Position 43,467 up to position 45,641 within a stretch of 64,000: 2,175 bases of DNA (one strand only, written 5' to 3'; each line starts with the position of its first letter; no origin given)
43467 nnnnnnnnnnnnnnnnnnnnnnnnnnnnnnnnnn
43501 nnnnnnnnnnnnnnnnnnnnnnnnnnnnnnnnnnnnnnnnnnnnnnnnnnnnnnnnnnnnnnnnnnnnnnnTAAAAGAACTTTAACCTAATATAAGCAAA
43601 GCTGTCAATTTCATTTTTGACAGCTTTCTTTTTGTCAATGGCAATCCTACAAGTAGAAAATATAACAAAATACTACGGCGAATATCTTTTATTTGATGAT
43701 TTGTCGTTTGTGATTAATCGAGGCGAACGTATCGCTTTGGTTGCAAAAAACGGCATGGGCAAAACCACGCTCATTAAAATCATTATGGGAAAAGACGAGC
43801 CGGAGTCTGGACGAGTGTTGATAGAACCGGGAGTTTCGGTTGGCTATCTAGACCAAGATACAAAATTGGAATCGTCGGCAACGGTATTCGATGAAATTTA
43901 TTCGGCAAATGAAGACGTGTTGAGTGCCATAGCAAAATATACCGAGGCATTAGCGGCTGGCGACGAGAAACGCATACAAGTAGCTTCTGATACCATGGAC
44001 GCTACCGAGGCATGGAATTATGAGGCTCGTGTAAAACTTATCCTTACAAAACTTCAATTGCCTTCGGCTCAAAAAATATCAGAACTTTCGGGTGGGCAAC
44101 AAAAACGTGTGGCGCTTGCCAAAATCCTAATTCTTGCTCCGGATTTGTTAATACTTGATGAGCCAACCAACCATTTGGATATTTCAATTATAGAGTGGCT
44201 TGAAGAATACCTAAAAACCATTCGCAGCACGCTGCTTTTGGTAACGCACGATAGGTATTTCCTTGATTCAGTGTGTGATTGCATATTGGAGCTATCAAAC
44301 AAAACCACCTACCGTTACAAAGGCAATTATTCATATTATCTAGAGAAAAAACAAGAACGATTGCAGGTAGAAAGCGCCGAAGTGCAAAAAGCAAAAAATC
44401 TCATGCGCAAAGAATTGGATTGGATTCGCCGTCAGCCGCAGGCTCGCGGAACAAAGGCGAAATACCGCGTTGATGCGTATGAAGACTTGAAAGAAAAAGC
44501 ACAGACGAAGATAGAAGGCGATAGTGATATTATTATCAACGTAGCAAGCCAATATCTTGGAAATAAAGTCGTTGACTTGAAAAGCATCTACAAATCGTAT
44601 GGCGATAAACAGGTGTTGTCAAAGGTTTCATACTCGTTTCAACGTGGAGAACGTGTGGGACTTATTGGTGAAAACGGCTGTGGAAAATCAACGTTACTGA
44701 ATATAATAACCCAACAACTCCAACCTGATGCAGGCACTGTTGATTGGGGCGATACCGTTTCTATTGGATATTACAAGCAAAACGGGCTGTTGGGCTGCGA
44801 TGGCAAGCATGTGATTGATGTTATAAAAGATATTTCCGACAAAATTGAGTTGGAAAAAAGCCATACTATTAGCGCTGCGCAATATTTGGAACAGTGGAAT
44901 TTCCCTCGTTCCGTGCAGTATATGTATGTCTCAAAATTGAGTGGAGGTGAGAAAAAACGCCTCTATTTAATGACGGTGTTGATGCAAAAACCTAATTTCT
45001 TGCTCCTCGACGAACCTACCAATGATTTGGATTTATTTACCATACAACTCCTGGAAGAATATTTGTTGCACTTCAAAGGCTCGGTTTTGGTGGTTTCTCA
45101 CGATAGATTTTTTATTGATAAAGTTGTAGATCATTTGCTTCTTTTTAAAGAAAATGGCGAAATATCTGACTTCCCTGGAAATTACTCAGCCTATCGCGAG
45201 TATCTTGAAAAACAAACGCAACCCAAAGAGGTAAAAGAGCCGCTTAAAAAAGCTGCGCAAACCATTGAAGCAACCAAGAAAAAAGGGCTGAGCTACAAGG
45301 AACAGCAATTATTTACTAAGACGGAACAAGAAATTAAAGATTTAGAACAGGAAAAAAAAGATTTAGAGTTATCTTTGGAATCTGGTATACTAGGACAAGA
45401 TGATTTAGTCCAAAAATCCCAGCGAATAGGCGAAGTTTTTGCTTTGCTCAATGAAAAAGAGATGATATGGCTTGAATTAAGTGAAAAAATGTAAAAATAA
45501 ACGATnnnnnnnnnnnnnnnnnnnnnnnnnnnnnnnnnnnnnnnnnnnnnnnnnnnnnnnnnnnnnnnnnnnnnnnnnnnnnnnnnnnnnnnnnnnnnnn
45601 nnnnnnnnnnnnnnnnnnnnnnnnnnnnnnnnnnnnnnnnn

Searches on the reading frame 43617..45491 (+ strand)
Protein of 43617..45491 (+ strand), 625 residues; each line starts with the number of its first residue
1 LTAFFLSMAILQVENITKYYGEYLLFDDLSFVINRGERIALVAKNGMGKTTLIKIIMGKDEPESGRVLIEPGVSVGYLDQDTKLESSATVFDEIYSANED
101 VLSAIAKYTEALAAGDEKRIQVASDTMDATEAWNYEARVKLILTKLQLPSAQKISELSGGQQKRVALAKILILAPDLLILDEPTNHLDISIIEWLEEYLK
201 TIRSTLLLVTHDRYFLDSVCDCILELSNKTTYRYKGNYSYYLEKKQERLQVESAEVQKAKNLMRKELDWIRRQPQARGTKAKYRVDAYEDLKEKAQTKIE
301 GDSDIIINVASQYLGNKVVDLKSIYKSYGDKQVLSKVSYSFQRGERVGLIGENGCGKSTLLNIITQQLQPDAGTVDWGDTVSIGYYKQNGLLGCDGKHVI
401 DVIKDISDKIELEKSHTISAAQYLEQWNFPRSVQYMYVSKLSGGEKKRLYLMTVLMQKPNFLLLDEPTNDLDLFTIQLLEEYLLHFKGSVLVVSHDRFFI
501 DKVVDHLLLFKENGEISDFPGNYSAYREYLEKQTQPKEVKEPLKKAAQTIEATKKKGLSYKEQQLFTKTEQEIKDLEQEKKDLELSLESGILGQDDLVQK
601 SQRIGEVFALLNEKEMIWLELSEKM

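Call 3: search_protein_families(library=pfam, proteins=[window:43617-45491:+], max_evalue=0.01)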
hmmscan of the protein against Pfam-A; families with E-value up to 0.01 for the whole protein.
window:43617-45491:+ (625 aa): 22 families
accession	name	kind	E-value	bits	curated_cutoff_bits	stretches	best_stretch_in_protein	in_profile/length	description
PF00005.33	ABC_tran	-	4e-56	189.8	25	2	27-185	2-137/137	ABC transporter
PF13304.12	AAA_21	-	1.8e-16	61.5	27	1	154-217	235-304/304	AAA domain, putative AbiEii toxin, Type IV TA system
PF12848.13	ABC_tran_Xtn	-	2.4e-12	47.2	25.9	1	224-297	1-76/85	ABC transporter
PF02463.25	SMC_N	-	1.7e-10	41.2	40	0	41-219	29-205/220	RecF/RecN/SMC N terminal domain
PF16326.10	ABC_tran_CTD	-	1.7e-09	38.2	32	1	558-623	2-69/69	ABC transporter C-terminal domain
PF00006.31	ATP-synt_ab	-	3.4e-07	30.6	29.5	1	340-379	10-41/213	ATP synthase alpha/beta family, nucleotide-binding domain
PF03193.22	RsgA_GTPase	-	5e-06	26.9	30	0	322-373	85-135/174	RsgA GTPase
PF13401.12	AAA_22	-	7.8e-06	26.7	27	0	349-378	10-33/130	AAA domain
PF13555.12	AAA_29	-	3.5e-05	23.9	27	0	338-370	16-48/61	P-loop containing region of AAA domain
PF01926.29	MMR_HSR1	-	0.00017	22.1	21.9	0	346-369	1-23/113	50S ribosome-binding GTPase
PF00910.28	RNA_helicase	-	0.00061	20.7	21.5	0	349-406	3-58/105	RNA helicase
PF00004.35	AAA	-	0.00071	20.5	21.2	0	349-381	3-35/131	ATPase family associated with various cellular activities (AAA)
PF13479.12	AAA_24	-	0.00081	19.7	27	0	37-97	3-58/195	AAA domain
PF05729.18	NACHT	-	0.00081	19.7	26.7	0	347-369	3-25/167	NACHT domain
PF07693.20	KAP_NTPase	-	0.00095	18.9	20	0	337-413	15-48/293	KAP family P-loop domain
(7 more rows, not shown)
